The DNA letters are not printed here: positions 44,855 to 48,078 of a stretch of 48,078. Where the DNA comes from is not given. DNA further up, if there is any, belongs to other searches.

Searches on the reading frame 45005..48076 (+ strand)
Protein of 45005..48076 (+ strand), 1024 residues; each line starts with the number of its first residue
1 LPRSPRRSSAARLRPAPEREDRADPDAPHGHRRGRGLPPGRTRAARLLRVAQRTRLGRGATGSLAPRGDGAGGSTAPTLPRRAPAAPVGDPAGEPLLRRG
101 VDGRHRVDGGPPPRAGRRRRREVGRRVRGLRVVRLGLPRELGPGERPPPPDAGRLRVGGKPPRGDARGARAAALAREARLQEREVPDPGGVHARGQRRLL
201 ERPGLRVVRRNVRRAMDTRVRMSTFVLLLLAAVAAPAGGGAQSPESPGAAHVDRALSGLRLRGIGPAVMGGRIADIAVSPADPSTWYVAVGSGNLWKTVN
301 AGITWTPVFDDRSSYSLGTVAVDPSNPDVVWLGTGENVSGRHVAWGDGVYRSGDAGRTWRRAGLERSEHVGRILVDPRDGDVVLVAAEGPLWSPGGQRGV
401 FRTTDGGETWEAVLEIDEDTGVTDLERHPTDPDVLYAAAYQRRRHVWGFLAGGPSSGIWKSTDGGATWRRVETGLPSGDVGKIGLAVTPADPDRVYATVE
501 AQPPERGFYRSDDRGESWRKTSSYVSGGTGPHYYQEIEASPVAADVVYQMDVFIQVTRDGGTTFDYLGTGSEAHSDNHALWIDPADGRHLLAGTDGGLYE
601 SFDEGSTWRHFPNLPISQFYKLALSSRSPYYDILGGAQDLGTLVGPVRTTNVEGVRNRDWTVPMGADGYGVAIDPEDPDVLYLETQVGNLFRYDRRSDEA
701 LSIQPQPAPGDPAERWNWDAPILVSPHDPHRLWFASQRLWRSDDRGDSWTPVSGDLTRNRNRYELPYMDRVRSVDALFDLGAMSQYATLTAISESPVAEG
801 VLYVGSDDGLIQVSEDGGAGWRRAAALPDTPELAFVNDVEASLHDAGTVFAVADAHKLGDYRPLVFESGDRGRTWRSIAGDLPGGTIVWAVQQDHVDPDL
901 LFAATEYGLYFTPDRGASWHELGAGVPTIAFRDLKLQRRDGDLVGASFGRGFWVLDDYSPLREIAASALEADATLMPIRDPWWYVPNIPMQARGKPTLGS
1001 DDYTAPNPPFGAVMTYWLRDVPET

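Call 65: search_protein_families(library=pfam, proteins=[window:45005-48076:+], max_evalue=0.0001)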
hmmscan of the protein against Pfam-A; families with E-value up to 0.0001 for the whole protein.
window:45005-48076:+ (1024 aa): 4 families
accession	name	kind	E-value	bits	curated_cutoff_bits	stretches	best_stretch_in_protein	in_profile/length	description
PF15902.12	Sortilin-Vps10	-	4.3e-29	102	33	2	349-439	3-87/446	Sortilin, neurotensin receptor 3,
PF02012.26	BNR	-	1.4e-09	36.9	27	0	401-411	1-11/12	BNR/Asp-box repeat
PF13088.12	BNR_2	-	7.5e-09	35.8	31.4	0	340-520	74-250/277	BNR repeat-like domain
PF15899.11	BNR_6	-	6.1e-05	23.1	27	0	739-750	1-12/14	BNR-Asp box repeat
